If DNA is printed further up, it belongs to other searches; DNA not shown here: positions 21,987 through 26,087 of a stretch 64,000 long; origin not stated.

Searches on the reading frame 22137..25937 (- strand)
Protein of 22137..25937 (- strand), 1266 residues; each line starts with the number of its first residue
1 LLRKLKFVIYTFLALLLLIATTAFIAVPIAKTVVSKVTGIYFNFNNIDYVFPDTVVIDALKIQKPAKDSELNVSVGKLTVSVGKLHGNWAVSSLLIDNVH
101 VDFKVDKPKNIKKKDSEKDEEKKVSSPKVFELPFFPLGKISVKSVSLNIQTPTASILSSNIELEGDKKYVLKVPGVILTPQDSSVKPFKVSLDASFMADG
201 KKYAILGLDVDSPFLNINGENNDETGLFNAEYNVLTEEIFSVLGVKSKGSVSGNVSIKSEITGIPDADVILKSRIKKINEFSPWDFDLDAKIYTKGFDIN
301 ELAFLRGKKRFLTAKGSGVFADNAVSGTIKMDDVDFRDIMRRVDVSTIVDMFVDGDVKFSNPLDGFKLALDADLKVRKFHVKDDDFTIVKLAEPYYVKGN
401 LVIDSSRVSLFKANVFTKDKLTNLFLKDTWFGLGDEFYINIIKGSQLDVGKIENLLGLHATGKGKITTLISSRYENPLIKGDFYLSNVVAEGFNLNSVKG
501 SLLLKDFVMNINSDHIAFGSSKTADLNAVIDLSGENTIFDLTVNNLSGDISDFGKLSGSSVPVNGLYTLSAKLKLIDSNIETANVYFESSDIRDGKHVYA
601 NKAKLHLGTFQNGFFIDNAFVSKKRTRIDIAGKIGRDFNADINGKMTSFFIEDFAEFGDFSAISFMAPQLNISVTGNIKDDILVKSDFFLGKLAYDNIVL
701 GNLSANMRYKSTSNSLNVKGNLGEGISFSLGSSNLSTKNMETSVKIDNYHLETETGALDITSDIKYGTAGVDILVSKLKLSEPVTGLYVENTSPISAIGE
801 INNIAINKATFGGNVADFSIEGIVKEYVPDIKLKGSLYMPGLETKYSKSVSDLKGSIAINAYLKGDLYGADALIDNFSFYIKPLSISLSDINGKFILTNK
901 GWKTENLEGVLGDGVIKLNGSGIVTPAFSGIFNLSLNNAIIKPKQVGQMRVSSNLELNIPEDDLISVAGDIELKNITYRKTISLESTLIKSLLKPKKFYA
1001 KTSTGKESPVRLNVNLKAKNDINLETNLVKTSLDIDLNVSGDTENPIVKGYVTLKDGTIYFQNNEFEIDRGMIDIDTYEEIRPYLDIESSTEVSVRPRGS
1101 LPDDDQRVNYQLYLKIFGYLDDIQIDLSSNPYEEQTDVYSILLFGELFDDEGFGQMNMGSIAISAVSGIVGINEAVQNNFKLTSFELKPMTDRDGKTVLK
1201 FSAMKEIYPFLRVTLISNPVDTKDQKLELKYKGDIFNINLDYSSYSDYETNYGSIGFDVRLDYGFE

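Call 85: search_protein_families(library=pfam, proteins=[window:22137-25937:-], max_evalue=0.00001)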
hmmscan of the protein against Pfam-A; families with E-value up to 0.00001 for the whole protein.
window:22137-25937:- (1266 aa): 2 families
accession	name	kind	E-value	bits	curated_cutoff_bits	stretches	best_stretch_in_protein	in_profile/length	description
PF04357.19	TamB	-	9.7e-28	97.9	22.4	1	927-1257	23-373/381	TamB, inner membrane protein subunit of TAM complex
PF13116.12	YhdP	-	1.3e-08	33.8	46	0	34-162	47-170/1224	YhdP protein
